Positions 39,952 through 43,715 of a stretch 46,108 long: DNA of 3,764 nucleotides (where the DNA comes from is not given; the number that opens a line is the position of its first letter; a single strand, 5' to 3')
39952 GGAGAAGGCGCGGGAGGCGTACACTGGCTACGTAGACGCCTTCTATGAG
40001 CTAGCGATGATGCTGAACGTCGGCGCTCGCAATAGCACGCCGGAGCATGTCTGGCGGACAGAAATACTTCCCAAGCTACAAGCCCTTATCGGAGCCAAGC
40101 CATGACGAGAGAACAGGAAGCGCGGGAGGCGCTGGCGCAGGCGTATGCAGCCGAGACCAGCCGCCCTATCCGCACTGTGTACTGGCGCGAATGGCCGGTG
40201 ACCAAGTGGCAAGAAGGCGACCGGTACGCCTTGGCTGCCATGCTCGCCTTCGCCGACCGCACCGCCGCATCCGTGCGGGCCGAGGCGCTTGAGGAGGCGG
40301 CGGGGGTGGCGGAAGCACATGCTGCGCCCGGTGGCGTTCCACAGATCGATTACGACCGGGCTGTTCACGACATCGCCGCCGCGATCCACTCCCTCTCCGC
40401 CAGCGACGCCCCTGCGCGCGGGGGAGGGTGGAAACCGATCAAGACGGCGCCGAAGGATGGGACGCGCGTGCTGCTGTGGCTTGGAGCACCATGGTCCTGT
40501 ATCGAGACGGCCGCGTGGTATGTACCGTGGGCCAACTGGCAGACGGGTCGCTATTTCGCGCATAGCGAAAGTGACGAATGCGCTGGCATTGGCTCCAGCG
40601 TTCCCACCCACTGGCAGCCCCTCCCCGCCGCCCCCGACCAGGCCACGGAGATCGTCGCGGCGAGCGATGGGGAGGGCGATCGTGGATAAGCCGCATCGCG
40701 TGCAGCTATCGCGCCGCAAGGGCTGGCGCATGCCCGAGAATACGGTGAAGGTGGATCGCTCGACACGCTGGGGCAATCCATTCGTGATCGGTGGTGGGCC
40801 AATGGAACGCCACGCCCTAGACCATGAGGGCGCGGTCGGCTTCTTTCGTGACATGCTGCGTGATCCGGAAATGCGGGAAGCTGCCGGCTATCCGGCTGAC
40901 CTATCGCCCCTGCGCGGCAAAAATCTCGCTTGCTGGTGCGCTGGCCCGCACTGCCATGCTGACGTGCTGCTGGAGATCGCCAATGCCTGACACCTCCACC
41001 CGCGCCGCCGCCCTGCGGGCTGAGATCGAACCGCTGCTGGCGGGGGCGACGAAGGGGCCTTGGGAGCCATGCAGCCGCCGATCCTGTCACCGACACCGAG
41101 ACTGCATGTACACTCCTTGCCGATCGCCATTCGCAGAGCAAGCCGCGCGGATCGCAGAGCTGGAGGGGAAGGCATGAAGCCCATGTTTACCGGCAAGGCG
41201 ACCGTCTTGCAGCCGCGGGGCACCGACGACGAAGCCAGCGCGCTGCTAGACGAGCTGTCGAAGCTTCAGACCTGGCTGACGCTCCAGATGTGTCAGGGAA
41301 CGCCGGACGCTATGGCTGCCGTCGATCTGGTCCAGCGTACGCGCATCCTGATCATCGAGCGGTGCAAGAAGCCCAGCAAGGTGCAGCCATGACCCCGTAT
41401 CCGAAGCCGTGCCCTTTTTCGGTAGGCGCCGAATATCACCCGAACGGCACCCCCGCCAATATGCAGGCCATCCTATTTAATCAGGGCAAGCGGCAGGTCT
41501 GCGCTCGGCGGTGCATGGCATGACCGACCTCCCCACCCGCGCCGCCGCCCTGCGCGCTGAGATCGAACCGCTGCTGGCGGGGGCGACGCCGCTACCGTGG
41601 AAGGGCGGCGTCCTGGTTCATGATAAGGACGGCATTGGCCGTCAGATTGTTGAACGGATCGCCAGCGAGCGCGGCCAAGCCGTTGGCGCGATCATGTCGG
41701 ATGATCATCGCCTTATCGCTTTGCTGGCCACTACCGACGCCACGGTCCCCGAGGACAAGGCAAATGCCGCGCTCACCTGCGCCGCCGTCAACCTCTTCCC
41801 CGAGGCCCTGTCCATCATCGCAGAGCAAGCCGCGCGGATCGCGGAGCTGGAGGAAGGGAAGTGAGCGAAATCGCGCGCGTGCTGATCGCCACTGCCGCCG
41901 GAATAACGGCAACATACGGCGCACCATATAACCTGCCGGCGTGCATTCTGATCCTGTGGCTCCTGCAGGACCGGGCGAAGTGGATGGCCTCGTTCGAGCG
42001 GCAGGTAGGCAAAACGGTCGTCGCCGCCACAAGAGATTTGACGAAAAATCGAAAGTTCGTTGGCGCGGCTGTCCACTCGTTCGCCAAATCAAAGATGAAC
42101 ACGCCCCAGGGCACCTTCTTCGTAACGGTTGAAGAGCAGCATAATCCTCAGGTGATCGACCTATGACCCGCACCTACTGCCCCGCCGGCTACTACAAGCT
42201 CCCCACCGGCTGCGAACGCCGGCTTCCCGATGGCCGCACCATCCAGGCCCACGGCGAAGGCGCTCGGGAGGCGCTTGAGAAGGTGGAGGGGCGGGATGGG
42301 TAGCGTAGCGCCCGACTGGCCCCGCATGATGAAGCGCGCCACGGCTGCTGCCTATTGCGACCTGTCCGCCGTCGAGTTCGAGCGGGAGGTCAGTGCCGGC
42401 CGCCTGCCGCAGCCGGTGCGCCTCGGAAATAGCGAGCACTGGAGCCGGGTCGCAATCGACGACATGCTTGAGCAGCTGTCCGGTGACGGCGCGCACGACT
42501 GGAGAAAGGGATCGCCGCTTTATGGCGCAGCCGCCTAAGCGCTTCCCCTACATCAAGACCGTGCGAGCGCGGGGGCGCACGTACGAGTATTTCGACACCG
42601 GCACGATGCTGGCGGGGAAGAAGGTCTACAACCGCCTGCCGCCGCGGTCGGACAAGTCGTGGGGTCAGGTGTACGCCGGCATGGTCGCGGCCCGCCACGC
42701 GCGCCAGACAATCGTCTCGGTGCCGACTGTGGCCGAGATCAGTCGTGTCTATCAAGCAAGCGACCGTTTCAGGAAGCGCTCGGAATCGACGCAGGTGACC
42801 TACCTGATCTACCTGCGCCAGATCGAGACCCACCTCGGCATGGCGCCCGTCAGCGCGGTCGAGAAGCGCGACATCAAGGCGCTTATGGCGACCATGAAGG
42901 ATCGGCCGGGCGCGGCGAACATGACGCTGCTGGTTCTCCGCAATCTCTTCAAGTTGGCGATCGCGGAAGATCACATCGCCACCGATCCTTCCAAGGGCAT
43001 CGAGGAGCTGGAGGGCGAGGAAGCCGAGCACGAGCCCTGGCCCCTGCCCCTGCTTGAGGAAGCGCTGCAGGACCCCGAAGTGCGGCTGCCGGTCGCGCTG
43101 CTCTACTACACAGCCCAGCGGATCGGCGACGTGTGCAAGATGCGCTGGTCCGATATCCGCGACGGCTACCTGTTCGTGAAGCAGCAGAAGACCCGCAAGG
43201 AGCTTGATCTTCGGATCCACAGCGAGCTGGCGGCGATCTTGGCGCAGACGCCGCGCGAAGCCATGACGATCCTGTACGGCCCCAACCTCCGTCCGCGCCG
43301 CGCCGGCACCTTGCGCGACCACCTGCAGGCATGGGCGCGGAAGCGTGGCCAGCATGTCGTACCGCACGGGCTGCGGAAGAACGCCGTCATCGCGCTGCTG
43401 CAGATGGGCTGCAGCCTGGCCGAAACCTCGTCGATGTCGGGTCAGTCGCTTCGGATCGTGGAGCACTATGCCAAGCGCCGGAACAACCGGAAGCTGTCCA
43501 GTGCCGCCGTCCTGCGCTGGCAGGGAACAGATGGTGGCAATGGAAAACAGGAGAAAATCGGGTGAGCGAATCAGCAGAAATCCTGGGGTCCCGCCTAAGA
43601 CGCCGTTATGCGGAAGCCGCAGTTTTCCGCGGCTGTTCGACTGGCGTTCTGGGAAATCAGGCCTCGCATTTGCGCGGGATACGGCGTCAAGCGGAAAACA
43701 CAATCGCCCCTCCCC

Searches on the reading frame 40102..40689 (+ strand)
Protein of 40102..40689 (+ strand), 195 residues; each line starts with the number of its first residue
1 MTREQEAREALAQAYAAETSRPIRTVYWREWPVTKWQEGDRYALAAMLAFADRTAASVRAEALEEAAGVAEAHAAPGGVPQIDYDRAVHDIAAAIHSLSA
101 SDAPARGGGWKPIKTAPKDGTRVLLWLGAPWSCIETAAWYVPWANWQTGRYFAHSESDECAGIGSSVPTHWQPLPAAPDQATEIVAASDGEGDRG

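Call 77: search_protein_families(library=phrogs, proteins=[window:40102-40689:+], max_evalue=0.001)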
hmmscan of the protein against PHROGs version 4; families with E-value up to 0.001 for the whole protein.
window:40102-40689:+ (195 aa): 2 families
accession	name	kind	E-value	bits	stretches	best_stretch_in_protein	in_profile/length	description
phrog_924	-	unknown function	8.7e-06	26.5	1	103-180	85-152/267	-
phrog_7704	-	unknown function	0.00069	20.6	1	108-180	107-171/173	-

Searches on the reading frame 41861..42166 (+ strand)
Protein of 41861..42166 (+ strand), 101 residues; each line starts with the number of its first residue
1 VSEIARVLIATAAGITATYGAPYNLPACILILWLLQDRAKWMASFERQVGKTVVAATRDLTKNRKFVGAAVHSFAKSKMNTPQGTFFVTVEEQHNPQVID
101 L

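Call 10: search_protein_families(library=pfam, proteins=[window:41861-42166:+], max_evalue=0.1)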
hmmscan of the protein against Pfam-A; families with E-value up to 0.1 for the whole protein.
window:41861-42166:+ (101 aa): 0 families

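Call 11: search_protein_families(library=phrogs, proteins=[window:41861-42166:+], max_evalue=0.1)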
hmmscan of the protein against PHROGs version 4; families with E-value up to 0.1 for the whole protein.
window:41861-42166:+ (101 aa): 1 family
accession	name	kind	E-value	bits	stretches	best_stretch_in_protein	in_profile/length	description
phrog_30753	-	unknown function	0.097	13.1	0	54-96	10-51/142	-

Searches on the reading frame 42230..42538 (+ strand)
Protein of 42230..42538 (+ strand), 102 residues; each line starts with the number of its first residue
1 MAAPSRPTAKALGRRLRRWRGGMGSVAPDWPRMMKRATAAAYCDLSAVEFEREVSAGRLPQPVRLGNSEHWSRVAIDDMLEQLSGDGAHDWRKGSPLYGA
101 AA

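Call 10: search_protein_families(library=pfam, proteins=[window:42230-42538:+], max_evalue=0.1)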
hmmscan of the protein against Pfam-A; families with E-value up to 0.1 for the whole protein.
window:42230-42538:+ (102 aa): 0 families

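Call 11: search_protein_families(library=phrogs, proteins=[window:42230-42538:+], max_evalue=0.1)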
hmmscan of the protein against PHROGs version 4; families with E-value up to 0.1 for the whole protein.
window:42230-42538:+ (102 aa): 2 families
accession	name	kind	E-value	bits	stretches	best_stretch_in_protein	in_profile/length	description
phrog_25900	-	transcription regulation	2.7e-09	37.8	1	27-90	11-75/83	transcriptional regulator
phrog_66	-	integration and excision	0.0089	16.7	1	31-85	91-145/412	excisionase and transcriptional regulator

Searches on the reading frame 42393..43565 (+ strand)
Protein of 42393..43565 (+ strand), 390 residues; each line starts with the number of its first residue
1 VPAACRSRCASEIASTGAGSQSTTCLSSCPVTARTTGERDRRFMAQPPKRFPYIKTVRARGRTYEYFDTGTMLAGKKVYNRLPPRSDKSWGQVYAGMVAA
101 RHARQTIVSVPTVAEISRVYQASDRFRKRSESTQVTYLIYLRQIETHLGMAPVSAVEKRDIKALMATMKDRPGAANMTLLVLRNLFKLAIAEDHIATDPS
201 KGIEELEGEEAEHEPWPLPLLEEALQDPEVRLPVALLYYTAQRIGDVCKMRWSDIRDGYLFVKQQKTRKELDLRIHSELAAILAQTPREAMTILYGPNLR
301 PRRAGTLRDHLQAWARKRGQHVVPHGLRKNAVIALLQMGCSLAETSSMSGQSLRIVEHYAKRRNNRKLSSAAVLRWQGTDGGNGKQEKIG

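Call 10: search_protein_families(library=pfam, proteins=[window:42393-43565:+], max_evalue=0.1)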
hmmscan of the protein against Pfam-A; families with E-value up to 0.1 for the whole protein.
window:42393-43565:+ (390 aa): 3 families
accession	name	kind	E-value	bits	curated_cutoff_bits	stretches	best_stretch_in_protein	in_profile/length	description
PF00589.27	Phage_integrase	-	2e-13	50.9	27.1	1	231-363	25-169/172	Phage integrase family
PF22022.2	Phage_int_M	-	0.0022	18.6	27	1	127-201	14-91/96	Phage integrase central domain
PF13495.12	Phage_int_SAM_4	-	0.01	16.7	27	1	125-185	10-70/85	Phage integrase, N-terminal SAM-like domain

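Call 11: search_protein_families(library=phrogs, proteins=[window:42393-43565:+], max_evalue=0.1)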
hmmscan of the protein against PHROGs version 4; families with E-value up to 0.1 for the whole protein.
window:42393-43565:+ (390 aa): 4 families
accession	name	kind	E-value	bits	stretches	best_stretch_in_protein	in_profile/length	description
phrog_1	-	integration and excision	1.7e-31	111.2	1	54-367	114-440/611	integrase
phrog_7244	-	integration and excision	2e-16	61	1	136-270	95-238/263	integrase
phrog_216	-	integration and excision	1.4e-12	48.4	1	185-367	25-229/301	integrase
phrog_19751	-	unknown function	0.0038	18.3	1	235-285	31-81/140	-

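Call 14: find_related_loci(query=window:42522-43565:+, collection=viral_contigs, flank=6000)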
Query window:42522-43565:+ (347 aa) in viral_contigs; peptide patterns used: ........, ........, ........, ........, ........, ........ (x = any residue, [..] = any of these).
19 stretches matched a pattern; 4 encode a relative of the query (tblastn E <= 1e-3); 4 distinct loci.
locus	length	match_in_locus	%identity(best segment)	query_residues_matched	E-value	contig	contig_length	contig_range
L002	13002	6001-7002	60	10-343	5e-134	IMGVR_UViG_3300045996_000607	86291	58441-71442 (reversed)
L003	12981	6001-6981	60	10-336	3e-132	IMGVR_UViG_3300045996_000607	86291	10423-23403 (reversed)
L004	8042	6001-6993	39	5-333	1e-70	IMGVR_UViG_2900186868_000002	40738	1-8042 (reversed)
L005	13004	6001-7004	40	1-336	4e-56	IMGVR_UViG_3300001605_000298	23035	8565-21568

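Call 19: find_related_loci(query=window:42522-43565:+, collection=genome_contigs, flank=10000)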
Query window:42522-43565:+ (347 aa) in genome_contigs; peptide patterns used: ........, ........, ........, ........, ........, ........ (x = any residue, [..] = any of these).
553 stretches matched a pattern; 3 encode a relative of the query (tblastn E <= 1e-3); 3 distinct loci.
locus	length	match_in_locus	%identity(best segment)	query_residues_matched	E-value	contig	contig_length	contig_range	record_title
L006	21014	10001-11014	47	6-342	8e-102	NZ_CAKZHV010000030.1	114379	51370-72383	MAG: uncultured Sphingomonas sp. isolate SRR6145073_bin.43_CONCOCT_v1.1_MAG ERZ1023194.20, whole genome shotgun sequence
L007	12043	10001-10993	39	5-333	1e-70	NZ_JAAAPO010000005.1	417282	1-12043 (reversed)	Novosphingobium ovatum strain FSY-8 contig00005, whole genome shotgun sequence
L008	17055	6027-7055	35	1-334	3e-61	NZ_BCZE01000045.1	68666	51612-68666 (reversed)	Novosphingobium rosa NBRC 15208, whole genome shotgun sequence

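Call 25: find_homologous_proteins(query=window:42522-43565:+, max_evalue=1e-40)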
Query window:42522-43565:+ (347 aa): 969 proteins with E <= 1e-40 among 4453 candidates; the best 120 are listed.
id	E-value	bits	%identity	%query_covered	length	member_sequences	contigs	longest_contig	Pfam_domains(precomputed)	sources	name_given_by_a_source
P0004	7.9e-229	776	100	100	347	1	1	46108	PF00589.28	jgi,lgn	-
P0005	4.0e-152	524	67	98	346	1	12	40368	PF22022.3,PF00589.28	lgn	-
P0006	8.4e-152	523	69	98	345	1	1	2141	PF00589.28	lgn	-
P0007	7.3e-150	517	67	99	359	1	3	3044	PF00589.28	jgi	jgi:integrase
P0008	7.7e-145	500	64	99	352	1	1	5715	PF00589.28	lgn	-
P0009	1.2e-140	486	63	99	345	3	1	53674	PF00589.28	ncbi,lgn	-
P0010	8.3e-136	471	62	99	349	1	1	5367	PF00589.28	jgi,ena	jgi:integrase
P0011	8.8e-136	471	61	99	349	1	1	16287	PF00589.28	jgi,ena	jgi:integrase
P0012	2.6e-134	466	63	97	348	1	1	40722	PF00589.28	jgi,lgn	-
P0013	4.8e-134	465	61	97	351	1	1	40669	PF00589.28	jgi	jgi:integrase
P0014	8.2e-134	464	64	94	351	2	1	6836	PF00589.28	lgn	-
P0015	9.2e-132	457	61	98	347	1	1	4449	PF00589.28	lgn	-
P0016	1.8e-131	456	62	96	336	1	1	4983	PF00589.28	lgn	-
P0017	4.4e-131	455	61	98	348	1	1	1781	PF00589.28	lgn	-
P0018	2.5e-130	453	60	99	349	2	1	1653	PF00589.28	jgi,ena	-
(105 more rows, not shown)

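Call 26: find_encoding_contigs(protein=P0005, flank=6000, max_places=4)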
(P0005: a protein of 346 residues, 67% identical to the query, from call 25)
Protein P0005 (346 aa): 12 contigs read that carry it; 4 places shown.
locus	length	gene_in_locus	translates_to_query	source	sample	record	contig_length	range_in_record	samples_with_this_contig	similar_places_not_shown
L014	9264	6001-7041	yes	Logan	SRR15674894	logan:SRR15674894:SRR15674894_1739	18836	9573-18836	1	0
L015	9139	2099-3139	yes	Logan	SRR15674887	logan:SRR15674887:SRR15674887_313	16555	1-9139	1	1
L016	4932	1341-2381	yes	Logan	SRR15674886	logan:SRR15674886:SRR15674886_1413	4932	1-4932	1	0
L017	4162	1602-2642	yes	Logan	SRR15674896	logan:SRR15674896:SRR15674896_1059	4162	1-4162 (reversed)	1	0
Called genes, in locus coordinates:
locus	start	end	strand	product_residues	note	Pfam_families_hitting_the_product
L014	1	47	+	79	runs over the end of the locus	-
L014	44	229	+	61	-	-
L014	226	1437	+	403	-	PF12684:DUF3799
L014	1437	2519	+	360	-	PF13479:AAA_24 (faint)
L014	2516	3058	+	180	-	-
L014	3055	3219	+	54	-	-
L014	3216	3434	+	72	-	-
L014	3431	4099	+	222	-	-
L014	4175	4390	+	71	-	-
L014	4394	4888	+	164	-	-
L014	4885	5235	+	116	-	-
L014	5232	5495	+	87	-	-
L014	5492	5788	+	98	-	-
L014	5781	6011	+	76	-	-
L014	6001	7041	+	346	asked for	PF22022:Phage_int_M (weak), PF00589:Phage_integrase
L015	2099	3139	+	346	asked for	PF22022:Phage_int_M (weak), PF00589:Phage_integrase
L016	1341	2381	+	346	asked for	PF22022:Phage_int_M (weak), PF00589:Phage_integrase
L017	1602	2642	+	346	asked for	PF22022:Phage_int_M (weak), PF00589:Phage_integrase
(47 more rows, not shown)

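Call 27: find_encoding_contigs(protein=P0009, flank=6000, max_places=3)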
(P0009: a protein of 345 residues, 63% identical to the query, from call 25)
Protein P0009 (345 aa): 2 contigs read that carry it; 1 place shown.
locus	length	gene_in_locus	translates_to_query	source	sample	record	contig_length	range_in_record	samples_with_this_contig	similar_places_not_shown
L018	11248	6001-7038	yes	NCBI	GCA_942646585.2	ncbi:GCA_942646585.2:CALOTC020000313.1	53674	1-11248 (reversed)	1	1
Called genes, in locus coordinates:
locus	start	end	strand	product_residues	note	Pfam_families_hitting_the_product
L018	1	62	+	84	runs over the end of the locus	-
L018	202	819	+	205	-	PF04404:ERF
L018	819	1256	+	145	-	-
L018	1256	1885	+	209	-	PF09588:YqaJ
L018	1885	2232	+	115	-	PF06147:DUF968 (weak)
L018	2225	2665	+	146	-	-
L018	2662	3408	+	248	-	-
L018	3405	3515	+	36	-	-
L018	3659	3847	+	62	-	-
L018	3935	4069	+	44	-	-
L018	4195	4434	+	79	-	-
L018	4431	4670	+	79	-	-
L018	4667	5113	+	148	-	PF14354:Lar_restr_allev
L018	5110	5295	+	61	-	-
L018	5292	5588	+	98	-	-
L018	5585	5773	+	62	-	-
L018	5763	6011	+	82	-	-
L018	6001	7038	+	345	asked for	PF00589:Phage_integrase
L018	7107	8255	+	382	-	PF02350:Epimerase_2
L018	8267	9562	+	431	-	PF03721:UDPG_MGDP_dh_N, PF00984:UDPG_MGDP_dh, PF03720:UDPG_MGDP_dh_C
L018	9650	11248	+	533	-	?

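Call 81: find_related_loci(query=A2, collection=viral_contigs, flank=4000)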
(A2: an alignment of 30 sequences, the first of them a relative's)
Query A2 (347 aa) in viral_contigs; peptide patterns used: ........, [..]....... (x = any residue, [..] = any of these).
148 stretches matched a pattern; 134 encode a relative of the query (tblastn E <= 1e-3); the best 80 are kept; 80 distinct loci.
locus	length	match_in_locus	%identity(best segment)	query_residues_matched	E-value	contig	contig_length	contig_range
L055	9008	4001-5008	63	8-343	2e-140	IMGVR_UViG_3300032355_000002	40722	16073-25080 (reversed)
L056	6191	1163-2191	60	4-345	9e-137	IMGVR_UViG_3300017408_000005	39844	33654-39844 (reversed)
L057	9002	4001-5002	60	10-343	5e-133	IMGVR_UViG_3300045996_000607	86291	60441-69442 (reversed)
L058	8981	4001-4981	60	10-336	4e-131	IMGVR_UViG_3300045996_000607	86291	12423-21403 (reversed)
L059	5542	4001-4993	57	6-337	3e-123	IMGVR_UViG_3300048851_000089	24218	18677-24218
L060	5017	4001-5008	57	1-337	3e-122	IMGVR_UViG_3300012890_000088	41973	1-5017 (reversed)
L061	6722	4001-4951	50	16-335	9e-98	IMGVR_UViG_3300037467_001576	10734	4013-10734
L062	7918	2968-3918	50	16-335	9e-98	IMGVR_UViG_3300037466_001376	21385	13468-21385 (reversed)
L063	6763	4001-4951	50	16-335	9e-98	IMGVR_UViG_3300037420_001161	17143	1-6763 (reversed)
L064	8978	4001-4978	46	10-336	6e-97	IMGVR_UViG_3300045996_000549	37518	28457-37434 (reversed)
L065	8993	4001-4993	46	5-335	4e-94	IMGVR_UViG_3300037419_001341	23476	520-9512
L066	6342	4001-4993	48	6-334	3e-93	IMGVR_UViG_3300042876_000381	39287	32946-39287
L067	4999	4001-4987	47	9-335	2e-90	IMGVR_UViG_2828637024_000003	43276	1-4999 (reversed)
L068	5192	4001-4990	45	6-334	2e-89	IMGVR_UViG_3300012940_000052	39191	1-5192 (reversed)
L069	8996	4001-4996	52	1-334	9e-109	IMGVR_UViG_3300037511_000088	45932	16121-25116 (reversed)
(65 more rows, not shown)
